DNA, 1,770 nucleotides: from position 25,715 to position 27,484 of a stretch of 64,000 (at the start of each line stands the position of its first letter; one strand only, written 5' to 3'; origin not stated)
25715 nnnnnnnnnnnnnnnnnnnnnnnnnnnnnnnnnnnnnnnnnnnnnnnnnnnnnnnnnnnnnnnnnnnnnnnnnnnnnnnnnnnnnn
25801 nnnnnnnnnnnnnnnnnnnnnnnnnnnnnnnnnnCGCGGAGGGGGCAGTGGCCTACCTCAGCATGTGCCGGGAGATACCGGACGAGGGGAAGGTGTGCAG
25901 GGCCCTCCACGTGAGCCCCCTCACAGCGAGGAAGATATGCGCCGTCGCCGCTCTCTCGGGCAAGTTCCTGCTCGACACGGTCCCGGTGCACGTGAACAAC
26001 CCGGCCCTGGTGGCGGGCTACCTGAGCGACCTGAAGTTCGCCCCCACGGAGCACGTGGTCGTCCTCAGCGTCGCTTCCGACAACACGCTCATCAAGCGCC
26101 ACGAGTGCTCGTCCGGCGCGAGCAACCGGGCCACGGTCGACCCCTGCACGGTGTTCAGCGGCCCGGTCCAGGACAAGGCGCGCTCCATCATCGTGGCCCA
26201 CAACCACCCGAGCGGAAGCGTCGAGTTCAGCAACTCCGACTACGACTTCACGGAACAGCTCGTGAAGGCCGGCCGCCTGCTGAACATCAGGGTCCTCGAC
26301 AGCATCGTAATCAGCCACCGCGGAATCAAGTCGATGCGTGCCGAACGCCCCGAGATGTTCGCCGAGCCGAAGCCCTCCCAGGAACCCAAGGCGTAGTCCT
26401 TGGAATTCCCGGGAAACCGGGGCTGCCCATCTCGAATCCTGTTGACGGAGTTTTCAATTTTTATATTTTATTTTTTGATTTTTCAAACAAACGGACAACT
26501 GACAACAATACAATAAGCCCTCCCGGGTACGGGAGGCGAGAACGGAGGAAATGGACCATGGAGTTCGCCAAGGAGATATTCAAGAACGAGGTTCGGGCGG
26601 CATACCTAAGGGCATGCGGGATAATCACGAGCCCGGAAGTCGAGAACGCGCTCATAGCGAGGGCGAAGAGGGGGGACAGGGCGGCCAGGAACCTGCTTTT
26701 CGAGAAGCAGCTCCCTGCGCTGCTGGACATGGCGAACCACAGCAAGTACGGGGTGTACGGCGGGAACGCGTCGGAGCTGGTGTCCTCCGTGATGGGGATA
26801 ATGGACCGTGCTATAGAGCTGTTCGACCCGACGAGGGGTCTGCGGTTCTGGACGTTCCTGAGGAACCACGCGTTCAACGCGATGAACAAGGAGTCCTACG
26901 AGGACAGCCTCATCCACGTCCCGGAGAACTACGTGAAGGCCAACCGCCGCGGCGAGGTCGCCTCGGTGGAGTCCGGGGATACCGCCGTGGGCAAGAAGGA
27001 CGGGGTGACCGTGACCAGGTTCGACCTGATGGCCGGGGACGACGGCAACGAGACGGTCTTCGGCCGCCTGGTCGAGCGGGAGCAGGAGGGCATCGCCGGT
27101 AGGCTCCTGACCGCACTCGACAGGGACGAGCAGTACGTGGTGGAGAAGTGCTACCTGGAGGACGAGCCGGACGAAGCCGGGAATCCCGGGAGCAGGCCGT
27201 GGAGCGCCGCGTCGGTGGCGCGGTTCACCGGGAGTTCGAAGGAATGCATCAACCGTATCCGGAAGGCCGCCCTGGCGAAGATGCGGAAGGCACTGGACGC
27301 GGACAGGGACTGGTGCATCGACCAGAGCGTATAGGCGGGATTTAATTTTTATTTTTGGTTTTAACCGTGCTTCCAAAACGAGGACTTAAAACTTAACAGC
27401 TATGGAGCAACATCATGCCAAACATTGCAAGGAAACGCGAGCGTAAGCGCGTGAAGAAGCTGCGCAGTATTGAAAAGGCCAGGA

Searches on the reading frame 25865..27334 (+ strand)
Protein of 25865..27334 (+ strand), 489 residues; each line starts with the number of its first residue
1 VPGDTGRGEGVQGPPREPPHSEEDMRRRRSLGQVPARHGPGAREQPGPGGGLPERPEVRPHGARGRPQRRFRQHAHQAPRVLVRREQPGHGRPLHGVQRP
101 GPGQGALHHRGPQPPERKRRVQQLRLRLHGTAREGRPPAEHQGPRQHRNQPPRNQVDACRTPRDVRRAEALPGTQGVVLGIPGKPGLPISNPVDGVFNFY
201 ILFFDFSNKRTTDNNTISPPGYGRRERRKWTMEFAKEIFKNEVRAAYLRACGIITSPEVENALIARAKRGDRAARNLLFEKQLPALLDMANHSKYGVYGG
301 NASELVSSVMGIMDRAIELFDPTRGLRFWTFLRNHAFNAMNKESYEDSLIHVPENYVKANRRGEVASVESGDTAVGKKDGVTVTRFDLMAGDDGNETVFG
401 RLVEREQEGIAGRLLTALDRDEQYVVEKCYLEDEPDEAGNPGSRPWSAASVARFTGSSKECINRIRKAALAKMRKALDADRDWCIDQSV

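Call 11: search_protein_families(library=pfam, proteins=[window:25865-27334:+], max_evalue=0.01)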
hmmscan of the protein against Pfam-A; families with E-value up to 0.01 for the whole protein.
window:25865-27334:+ (489 aa): 0 families

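Call 23: find_related_loci(query=window:25865-27334:+, collection=viral_contigs, flank=4000)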
Query window:25865-27334:+ (489 aa) in viral_contigs; peptide patterns used: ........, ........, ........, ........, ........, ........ (x = any residue, [..] = any of these).
2 stretches matched a pattern, but none encodes a relative of the query by tblastn (E <= 1e-3).

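Call 57: search_protein_families(library=pfam, alignment_id=A3, max_evalue=0.001)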
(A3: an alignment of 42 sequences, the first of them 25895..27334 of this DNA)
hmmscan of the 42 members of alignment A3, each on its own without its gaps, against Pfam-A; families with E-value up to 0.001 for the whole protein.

A. member 1, window:25895-27334:+ (479 aa): 0 families

B. families by the number of members that match (of 42 scanned): 17 families
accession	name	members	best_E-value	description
PF06067.16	DUF932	1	9.7e-32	Domain of unknown function (DUF932)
PF13671.12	AAA_33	1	1.4e-21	AAA domain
PF00550.31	PP-binding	1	4.1e-13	Phosphopantetheine attachment site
PF00149.33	Metallophos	1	2.3e-11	Calcineurin-like phosphoesterase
PF13578.12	Methyltransf_24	1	1.8e-10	Methyltransferase domain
PF07282.18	Cas12f1-like_TNB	1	1.5e-08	Cas12f1-like, TNB domain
PF12850.12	Metallophos_2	1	7.3e-08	Calcineurin-like phosphoesterase superfamily domain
PF13384.12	HTH_23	1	9.5e-08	Homeodomain-like domain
PF04193.19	PQ-loop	1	2.2e-07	PQ loop repeat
PF13207.12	AAA_17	1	1.3e-06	AAA domain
PF13518.12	HTH_28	1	1.9e-05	Helix-turn-helix domain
PF13238.12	AAA_18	1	3.3e-05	AAA domain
PF23297.2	ACP_SdgA_C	1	3.5e-05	Highly reducing polyketide synthase sdgA, C-terminal ACP domain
PF01202.28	SKI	1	9.3e-05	Shikimate kinase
PF08281.18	Sigma70_r4_2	1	0.00011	Sigma-70, region 4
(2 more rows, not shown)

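Call 76: search_protein_families(library=phrogs, alignment_id=A3, max_evalue=0.0001)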
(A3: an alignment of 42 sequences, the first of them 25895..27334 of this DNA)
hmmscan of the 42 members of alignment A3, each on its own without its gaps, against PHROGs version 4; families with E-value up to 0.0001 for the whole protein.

A. member 1, window:25895-27334:+ (479 aa): 1 family
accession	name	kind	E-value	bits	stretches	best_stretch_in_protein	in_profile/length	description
phrog_351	-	transcription regulation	1.6e-13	51.2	1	246-467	486-726/928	RNA polymerase sigma factor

B. families by the number of members that match (of 42 scanned): 23 families
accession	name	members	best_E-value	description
phrog_1221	-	1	4.7e-30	-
phrog_1649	-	1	3.1e-22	metallo-phosphoesterase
phrog_5934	-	1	2.7e-17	acyl carrier protein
phrog_505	-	1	9.1e-17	polynucleotide kinase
phrog_351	-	1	1.6e-13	RNA polymerase sigma factor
phrog_2071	-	1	4.9e-11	ATPase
phrog_27464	-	1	1.4e-09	-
phrog_6931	-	1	1.7e-09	-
phrog_323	-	1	1e-08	transcriptional regulator, D5-like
phrog_13182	-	1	1.4e-07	-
phrog_14581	-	1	2.2e-07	-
phrog_18343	-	1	2.7e-07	-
phrog_10255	-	1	3e-07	kinase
phrog_547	-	1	5.4e-07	phosphoesterase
phrog_4154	-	1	2.5e-06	acyl carrier protein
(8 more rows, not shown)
